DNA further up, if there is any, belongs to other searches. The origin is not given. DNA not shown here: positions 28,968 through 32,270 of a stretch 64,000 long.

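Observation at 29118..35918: In-operon gene fusion and fission: 1000-aa tandem HdrA'-HdrA next to its split paralog pair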

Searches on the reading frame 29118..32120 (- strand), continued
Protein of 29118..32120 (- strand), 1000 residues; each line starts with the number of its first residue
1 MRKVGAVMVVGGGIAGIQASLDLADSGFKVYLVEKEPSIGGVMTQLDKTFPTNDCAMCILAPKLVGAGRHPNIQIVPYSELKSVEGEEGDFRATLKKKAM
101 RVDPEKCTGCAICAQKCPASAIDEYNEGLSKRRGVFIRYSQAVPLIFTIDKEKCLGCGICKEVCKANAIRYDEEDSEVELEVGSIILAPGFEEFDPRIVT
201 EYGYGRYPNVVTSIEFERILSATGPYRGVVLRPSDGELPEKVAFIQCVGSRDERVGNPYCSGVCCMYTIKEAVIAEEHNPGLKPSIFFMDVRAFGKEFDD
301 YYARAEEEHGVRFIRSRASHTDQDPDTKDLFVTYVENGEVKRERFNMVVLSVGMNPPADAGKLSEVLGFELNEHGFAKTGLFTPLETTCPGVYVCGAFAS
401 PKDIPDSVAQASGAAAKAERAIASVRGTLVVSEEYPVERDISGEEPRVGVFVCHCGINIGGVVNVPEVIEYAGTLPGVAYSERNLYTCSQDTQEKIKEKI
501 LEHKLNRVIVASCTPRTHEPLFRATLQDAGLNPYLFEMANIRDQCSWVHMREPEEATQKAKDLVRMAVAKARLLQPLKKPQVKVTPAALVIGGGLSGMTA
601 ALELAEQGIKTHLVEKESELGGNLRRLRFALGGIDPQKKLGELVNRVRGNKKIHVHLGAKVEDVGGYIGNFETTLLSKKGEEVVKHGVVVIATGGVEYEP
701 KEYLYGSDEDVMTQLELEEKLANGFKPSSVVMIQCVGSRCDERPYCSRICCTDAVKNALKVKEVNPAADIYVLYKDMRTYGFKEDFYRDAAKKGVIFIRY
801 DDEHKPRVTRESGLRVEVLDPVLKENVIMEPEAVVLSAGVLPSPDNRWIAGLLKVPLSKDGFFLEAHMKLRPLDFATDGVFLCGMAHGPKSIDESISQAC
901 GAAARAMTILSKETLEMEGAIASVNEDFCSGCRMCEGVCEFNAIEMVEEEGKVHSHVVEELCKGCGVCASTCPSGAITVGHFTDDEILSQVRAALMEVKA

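Call 48: fold_search(model_id=the predicted structure, library=pdb)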
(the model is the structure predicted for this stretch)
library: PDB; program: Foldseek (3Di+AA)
matches with E <= 10: 1842; with E <= 0.001: 686
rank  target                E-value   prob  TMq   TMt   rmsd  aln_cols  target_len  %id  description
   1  5odc_A                3.7e-54  1.00  0.49  0.73   4.2       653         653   37  Heterodisulfide reductase / [NiFe]-hydrogenase complex from Methanothermococcus thermolithotrophicus at 2.3 A resoluti (released 2017-08-30)
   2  8rvy_A                3.7e-54  1.00  0.41  0.62   8.3       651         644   38  CryoEM structure of the Elp-Hdr complex of Methanothermobacter marburgensis state 1 (composite structure) (released 2025-05-14)
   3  5odh_A                5.3e-54  1.00  0.49  0.73   4.3       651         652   38  Heterodisulfide reductase / [NiFe]-hydrogenase complex from Methanothermococcus thermolithotrophicus soaked with heter (released 2017-08-30)
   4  5odi_A                9.4e-54  1.00  0.49  0.74   4.4       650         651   38  Heterodisulfide reductase / [NiFe]-hydrogenase complex from Methanothermococcus thermolithotrophicus cocrystallized wi (released 2017-08-30)
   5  8rvu_A                1.7e-53  1.00  0.51  0.77   3.9       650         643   38  CryoEM structure of the Elp-Hdr complex of Methanothermobacter marburgensis state 2 (composite structure) (released 2025-05-14)
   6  7bkb_A                3.3e-51  1.00  0.51  0.75   3.4       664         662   35  Formate dehydrogenase - heterodisulfide reductase - formylmethanofuran dehydrogenase complex from Methanospirillum hun (released 2021-09-29)
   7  7bkd_A                6.1e-50  1.00  0.44  0.63   7.1       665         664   35  Formate dehydrogenase - heterodisulfide reductase - formylmethanofuran dehydrogenase complex from Methanospirillum hun (released 2021-09-29)
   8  8rvu_a                8.1e-44  1.00  0.39  0.88   3.3       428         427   48  CryoEM structure of the Elp-Hdr complex of Methanothermobacter marburgensis state 2 (composite structure) (released 2025-05-14)
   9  8rwn_A                1.1e-43  1.00  0.39  0.89   3.3       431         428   48  CryoEM structure of the Hdr(ABC)2 subunits of the Elp-Hdr complex of Methanothermobacter marburgensis (released 2025-05-14)
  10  7bkd_a                3.9e-39  1.00  0.39  0.83   4.7       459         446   40  Formate dehydrogenase - heterodisulfide reductase - formylmethanofuran dehydrogenase complex from Methanospirillum hun (released 2021-09-29)
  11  7bke_A                4.1e-39  1.00  0.39  0.83   4.8       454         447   40  Formate dehydrogenase - heterodisulfide reductase - formylmethanofuran dehydrogenase complex from Methanospirillum hun (released 2021-09-29)
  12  6tjr_A                3.3e-26  1.00  0.30  0.86   2.7       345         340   29  Structure of HdrA-like subunit from Hyphomicrobium denitrificans (released 2020-08-19)
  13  3cty_B                3.3e-14  1.00  0.23  0.66   5.2       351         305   17  Crystal structure of T. acidophilum thioredoxin reductase (released 2009-02-24)
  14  3cty_A                3.9e-14  1.00  0.24  0.69   4.9       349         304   16  Crystal structure of T. acidophilum thioredoxin reductase (released 2009-02-24)
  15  3urh_B                8.5e-14  1.00  0.24  0.47  21.1       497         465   17  Crystal structure of a dihydrolipoamide dehydrogenase from Sinorhizobium meliloti 1021 (released 2011-12-14)
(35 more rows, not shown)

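Call 50: search_protein_families(library=ncbifam, proteins=[window:29118-32120:-], max_evalue=1e-10)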
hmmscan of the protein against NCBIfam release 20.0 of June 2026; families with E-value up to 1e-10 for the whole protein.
window:29118-32120:- (1000 aa): 34 families (the best 25 are shown)
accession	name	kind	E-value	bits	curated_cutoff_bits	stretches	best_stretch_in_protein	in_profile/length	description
NF040770.1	hetero_SS_HdrA2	exception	0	1028.6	1100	3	6-423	141-561/777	CoB-CoM heterodisulfide reductase HdrA2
NF041778.1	hetero_SS_HdrA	equivalog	8.1e-228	758.1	1400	3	7-428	145-576/771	ferredoxin:CoB-CoM heterodisulfide reductase subunit HdrA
NF041891.1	hdrA_Methbact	equivalog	1.5e-213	711.2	1300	3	6-422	135-556/762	ferredoxin:CoB-CoM heterodisulfide reductase subunit HdrA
NF009410.0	PRK12771.1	subfamily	3.1e-21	75.6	516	0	577-664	130-215/566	NAD(P)-binding protein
NF038196.1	ferrodoxin_EFR1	subfamily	3.8e-18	66.4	75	0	923-983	181-235/242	EFR1 family ferrodoxin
NF042909.1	FMH_DH_FwdF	exception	5.9e-16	58.5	375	0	97-170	7-196/336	tungsten-dependent formylmethanofuran dehydrogenase subunit FwdF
TIGR02179.1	PorD_KorD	subfamily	1.4e-15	57.2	60.05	0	103-174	23-77/78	2-oxoacid:acceptor oxidoreductase, delta subunit, pyruvate/2-ketoisovalerate family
NF005560.0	PRK07233.1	equivalog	1.4e-15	57.1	252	0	7-47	3-43/435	hypothetical protein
NF007202.0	PRK09623.1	equivalog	1.9e-15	57.1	166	0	894-979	18-100/105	3-methyl-2-oxobutanoate dehydrogenase subunit delta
TIGR03467.1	HpnE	equivalog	2e-15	57.1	283.05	0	589-625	2-38/430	hydroxysqualene dehydroxylase HpnE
NF006221.0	PRK08348.1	subfamily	3.1e-14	52.8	124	0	918-979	36-94/136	NADH-plastoquinone oxidoreductase subunit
NF040684.1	PorD_Arch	equivalog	3.2e-14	52.8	120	0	99-127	56-84/85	pyruvate synthase subunit PorD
NF045874.1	Vhu_polyferre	exception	3.2e-14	52.4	600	0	97-180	149-224/381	F420-non-reducing hydrogenase associated-polyferredoxin VhuB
NF045637.1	carotdesatCrtDProt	equivalog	5.8e-14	51.5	580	0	589-635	2-48/485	1-hydroxycarotenoid 3,4-desaturase CrtD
TIGR01350.1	lipoamide_DH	equivalog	2.3e-13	49.7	408.8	0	589-622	5-37/461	dihydrolipoyl dehydrogenase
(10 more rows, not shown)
